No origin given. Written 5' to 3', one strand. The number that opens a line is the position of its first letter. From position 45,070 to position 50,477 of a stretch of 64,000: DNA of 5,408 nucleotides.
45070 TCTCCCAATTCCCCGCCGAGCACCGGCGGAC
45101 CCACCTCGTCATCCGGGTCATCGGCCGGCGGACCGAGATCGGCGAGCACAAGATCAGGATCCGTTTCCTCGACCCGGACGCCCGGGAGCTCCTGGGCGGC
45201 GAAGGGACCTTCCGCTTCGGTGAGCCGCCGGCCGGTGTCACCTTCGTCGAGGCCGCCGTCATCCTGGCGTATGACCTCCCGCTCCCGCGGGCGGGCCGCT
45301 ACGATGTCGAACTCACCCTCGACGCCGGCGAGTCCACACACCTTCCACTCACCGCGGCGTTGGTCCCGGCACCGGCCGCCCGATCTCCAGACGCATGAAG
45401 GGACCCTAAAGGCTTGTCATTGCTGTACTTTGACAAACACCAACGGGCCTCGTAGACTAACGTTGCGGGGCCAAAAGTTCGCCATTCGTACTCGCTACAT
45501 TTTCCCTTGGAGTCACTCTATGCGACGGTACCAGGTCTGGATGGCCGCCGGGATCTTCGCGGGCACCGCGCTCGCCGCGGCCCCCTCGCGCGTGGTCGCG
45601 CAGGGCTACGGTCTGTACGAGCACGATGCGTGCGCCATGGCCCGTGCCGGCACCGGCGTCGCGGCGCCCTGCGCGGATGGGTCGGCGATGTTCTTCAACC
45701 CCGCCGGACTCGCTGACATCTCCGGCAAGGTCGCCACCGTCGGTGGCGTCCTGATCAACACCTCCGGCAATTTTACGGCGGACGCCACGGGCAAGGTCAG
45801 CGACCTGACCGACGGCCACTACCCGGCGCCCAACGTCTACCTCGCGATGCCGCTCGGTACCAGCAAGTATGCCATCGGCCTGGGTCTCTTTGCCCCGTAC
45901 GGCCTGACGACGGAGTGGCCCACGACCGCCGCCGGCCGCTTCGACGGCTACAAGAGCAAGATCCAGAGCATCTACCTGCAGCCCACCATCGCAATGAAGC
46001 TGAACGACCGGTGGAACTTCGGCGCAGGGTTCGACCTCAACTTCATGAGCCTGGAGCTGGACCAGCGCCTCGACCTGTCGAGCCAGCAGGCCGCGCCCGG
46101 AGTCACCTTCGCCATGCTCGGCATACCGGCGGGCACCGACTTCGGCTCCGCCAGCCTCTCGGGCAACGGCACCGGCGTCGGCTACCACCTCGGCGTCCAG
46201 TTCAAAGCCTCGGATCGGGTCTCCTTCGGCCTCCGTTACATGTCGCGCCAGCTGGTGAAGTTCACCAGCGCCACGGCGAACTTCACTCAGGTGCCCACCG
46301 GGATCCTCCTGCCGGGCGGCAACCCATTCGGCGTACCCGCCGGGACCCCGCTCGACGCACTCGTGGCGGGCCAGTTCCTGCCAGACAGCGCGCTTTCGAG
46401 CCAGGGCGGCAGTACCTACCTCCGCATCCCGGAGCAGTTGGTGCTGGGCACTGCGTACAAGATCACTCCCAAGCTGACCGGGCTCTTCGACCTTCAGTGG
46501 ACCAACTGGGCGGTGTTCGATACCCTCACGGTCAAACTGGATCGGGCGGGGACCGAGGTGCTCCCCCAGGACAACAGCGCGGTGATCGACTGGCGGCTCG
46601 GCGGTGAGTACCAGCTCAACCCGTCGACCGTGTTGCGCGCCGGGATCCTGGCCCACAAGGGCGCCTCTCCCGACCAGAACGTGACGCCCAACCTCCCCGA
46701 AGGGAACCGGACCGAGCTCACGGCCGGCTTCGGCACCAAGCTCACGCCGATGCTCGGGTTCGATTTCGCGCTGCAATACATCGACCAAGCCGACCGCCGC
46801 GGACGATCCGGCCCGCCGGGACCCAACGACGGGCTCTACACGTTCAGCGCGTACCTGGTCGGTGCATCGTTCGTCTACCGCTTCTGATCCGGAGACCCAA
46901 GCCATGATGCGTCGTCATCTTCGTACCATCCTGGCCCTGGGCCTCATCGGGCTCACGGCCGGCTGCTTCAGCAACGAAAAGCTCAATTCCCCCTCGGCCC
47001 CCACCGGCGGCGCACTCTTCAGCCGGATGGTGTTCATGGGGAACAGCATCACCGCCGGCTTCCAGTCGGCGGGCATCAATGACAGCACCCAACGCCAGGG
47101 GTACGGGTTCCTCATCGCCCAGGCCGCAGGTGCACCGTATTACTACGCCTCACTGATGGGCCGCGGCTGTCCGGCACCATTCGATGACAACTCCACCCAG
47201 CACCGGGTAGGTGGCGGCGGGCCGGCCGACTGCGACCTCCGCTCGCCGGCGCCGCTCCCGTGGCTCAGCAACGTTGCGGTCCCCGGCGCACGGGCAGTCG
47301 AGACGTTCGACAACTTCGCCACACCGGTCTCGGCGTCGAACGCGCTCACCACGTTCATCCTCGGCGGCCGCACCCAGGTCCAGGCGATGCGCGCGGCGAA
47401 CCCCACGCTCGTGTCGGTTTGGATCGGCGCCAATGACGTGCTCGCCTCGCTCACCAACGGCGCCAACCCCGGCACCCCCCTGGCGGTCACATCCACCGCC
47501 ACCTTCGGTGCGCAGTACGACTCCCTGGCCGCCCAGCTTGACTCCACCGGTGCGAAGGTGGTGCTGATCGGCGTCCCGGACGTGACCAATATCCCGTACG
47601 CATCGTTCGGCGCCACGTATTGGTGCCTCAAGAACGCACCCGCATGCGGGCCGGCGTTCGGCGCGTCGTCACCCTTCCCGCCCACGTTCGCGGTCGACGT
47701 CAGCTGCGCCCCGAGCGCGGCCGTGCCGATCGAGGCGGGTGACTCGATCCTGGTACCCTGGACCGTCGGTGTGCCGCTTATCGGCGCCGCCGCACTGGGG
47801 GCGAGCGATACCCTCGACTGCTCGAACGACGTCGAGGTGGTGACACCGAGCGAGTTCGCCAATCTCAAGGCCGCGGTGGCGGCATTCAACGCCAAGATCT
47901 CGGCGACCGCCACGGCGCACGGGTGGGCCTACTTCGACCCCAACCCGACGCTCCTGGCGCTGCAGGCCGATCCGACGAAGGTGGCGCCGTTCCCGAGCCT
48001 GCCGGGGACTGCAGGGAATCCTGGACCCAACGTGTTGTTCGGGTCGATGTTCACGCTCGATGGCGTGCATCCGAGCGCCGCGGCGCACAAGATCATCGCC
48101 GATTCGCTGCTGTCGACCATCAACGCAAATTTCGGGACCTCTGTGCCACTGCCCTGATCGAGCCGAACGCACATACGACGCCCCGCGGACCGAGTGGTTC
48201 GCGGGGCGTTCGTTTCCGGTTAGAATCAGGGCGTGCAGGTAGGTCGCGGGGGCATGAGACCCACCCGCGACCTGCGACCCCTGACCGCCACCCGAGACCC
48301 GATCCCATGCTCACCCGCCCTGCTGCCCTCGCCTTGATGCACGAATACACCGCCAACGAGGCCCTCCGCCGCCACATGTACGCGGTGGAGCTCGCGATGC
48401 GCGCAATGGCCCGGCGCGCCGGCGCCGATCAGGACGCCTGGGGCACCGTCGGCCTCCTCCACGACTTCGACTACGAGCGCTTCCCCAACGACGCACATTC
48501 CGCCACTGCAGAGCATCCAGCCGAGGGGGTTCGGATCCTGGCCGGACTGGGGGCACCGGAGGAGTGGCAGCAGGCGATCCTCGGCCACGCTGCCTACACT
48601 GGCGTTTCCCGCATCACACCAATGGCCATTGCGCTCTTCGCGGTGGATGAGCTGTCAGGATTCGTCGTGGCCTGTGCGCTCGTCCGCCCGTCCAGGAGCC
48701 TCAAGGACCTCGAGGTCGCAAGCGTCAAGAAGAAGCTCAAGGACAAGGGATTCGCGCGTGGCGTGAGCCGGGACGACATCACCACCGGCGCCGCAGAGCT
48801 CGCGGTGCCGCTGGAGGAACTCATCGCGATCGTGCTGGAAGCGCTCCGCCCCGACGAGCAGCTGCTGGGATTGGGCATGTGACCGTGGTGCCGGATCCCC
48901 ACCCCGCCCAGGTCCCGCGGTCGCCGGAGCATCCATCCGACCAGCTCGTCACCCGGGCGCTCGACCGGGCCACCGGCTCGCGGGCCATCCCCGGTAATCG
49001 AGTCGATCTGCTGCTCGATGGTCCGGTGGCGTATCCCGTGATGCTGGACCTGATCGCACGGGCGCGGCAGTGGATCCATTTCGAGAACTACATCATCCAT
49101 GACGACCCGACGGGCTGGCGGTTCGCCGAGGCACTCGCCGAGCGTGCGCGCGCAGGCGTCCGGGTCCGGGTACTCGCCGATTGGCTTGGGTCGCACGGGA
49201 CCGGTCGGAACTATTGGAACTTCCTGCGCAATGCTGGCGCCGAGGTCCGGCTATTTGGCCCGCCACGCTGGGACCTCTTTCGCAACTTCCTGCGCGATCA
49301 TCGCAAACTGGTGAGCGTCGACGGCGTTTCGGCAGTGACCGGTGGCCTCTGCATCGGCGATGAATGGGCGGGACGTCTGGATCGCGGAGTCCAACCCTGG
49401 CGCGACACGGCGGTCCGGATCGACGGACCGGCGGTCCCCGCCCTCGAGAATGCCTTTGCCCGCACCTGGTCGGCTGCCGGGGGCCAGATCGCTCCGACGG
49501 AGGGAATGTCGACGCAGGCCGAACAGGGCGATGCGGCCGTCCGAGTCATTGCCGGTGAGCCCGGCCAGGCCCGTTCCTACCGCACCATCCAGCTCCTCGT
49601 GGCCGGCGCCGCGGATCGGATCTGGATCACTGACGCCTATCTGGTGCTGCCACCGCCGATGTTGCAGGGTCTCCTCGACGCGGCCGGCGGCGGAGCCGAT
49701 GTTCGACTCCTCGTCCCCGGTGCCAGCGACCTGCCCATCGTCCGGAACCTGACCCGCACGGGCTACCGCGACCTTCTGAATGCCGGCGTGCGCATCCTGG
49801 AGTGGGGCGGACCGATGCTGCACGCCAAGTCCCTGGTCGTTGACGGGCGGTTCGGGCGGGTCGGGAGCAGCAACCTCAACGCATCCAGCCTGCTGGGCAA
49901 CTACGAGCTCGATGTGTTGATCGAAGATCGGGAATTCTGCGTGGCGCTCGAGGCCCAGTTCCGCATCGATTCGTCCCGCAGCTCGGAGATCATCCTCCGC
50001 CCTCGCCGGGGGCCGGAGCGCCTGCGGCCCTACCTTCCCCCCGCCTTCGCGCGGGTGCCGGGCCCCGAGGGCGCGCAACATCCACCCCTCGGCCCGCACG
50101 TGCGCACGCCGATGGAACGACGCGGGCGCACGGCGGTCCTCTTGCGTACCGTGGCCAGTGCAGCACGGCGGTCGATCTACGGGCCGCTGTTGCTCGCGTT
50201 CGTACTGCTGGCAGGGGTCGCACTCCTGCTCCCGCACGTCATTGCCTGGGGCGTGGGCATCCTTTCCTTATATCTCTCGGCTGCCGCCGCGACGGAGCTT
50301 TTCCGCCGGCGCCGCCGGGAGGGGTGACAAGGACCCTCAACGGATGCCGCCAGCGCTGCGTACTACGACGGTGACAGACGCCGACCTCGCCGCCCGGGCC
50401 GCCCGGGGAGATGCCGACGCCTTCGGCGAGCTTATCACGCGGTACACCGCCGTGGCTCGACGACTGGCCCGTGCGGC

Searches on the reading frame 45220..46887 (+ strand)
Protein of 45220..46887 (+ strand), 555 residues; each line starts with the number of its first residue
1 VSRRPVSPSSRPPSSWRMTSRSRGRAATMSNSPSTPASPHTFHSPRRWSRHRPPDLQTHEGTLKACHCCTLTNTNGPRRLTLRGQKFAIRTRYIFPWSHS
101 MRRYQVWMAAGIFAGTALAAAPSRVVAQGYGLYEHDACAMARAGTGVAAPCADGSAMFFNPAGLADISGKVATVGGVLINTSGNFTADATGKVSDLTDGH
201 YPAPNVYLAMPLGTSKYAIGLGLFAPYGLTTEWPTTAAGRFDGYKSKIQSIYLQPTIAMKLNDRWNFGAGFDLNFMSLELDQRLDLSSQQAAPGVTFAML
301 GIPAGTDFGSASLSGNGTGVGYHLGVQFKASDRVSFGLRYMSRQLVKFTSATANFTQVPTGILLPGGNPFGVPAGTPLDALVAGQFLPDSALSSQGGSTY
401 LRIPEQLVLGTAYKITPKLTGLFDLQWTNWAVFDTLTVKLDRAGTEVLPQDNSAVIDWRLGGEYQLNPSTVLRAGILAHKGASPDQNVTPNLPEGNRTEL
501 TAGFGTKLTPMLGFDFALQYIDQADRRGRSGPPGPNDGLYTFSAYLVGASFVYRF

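Call 89: search_protein_families(library=pfam, proteins=[window:45220-46887:+], max_evalue=0.0001)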
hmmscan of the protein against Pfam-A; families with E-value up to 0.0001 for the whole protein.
window:45220-46887:+ (555 aa): 2 families
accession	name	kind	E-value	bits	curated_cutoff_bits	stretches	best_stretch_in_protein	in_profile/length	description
PF03349.22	Toluene_X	-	7.8e-58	196.4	29.7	1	121-555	4-421/421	Outer membrane protein transport protein (OMPP1/FadL/TodX)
PF13505.12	OMP_b-brl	-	3.5e-05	24.5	28.7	0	244-346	80-156/175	Outer membrane protein beta-barrel domain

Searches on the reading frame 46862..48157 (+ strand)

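Call 89: search_protein_families(library=pfam, proteins=[window:46862-48157:+], max_evalue=0.0001)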
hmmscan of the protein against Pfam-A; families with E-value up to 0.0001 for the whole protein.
window:46862-48157:+ (431 aa): 2 families
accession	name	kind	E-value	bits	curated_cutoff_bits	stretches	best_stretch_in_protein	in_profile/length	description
PF00657.28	Lipase_GDSL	-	1.9e-12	48.2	23.6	1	57-415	2-207/208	GDSL-like Lipase/Acylhydrolase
PF13472.12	Lipase_GDSL_2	-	7.1e-10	40.1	32.9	0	163-248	45-120/178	GDSL-like Lipase/Acylhydrolase family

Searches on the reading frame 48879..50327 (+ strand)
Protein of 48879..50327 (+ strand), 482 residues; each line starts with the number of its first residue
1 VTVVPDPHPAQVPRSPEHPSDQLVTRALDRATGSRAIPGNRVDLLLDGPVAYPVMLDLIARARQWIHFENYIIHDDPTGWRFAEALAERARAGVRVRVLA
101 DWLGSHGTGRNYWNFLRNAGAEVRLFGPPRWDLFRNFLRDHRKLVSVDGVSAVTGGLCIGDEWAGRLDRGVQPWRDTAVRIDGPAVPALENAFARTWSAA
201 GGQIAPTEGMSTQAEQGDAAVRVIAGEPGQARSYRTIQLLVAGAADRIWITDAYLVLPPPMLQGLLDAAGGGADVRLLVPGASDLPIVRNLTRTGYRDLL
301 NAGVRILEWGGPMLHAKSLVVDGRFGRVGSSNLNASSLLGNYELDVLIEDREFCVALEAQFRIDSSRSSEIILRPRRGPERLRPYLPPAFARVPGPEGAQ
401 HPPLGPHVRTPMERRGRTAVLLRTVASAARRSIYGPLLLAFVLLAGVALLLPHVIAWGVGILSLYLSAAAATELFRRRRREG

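Call 89: search_protein_families(library=pfam, proteins=[window:48879-50327:+], max_evalue=0.0001)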
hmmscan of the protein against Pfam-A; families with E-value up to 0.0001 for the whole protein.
window:48879-50327:+ (482 aa): 1 family
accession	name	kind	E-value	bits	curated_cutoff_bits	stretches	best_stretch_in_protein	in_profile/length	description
PF13091.12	PLDc_2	-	3.6e-29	101.7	27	2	243-362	7-129/132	PLD-like domain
